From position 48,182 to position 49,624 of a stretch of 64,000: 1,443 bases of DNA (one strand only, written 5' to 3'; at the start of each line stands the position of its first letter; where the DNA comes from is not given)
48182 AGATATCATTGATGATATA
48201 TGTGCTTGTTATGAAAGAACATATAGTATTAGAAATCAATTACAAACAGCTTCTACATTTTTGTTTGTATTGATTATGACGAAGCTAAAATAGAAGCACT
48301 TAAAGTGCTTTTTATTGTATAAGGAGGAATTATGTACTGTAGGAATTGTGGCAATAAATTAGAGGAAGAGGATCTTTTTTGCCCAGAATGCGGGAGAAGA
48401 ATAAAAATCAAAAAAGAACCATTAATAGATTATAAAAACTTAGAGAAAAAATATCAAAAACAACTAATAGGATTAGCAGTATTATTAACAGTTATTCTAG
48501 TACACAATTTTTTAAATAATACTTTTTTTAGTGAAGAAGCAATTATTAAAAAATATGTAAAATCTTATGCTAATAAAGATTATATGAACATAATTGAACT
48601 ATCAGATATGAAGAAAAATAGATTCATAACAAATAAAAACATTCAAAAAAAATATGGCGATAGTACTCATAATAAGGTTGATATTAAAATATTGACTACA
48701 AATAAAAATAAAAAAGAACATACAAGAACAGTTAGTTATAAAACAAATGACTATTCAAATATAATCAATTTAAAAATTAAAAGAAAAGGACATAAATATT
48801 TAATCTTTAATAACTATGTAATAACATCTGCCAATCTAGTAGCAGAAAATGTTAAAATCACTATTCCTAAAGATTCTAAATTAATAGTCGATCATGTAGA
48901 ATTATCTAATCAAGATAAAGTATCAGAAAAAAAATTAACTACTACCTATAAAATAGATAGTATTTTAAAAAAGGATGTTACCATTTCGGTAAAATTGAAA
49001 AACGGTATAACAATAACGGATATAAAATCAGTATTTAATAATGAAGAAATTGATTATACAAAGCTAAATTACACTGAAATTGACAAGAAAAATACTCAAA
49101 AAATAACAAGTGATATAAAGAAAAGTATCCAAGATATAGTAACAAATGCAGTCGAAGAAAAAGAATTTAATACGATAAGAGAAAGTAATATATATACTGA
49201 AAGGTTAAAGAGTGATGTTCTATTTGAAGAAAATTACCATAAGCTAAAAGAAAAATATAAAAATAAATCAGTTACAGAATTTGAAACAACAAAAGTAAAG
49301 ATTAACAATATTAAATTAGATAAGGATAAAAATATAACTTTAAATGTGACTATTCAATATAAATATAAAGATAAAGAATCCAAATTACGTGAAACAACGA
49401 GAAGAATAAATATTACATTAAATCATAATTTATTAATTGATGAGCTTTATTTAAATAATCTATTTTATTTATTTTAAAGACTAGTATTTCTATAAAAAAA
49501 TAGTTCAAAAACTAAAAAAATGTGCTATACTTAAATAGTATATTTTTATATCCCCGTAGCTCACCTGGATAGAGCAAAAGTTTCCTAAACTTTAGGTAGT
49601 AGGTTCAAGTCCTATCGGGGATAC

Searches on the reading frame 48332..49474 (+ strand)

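Call 11: search_protein_families(library=pfam, proteins=[window:48332-49474:+], max_evalue=0.01)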
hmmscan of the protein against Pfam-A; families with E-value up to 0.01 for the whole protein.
window:48332-49474:+ (381 aa): 4 families
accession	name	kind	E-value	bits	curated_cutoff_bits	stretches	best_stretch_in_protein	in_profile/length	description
PF13240.11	Zn_Ribbon_1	-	1.7e-07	31.3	25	1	2-22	1-21/23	zinc-ribbon domain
PF13248.11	Zn_ribbon_3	-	6.8e-06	25.8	27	1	2-23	4-25/26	zinc-ribbon domain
PF12773.13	DZR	-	0.00082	19.9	27.3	1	3-25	1-23/45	Double zinc ribbon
PF17032.10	Zn_ribbon_15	-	0.0089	17.3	28.9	0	2-21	54-73/73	zinc-ribbon family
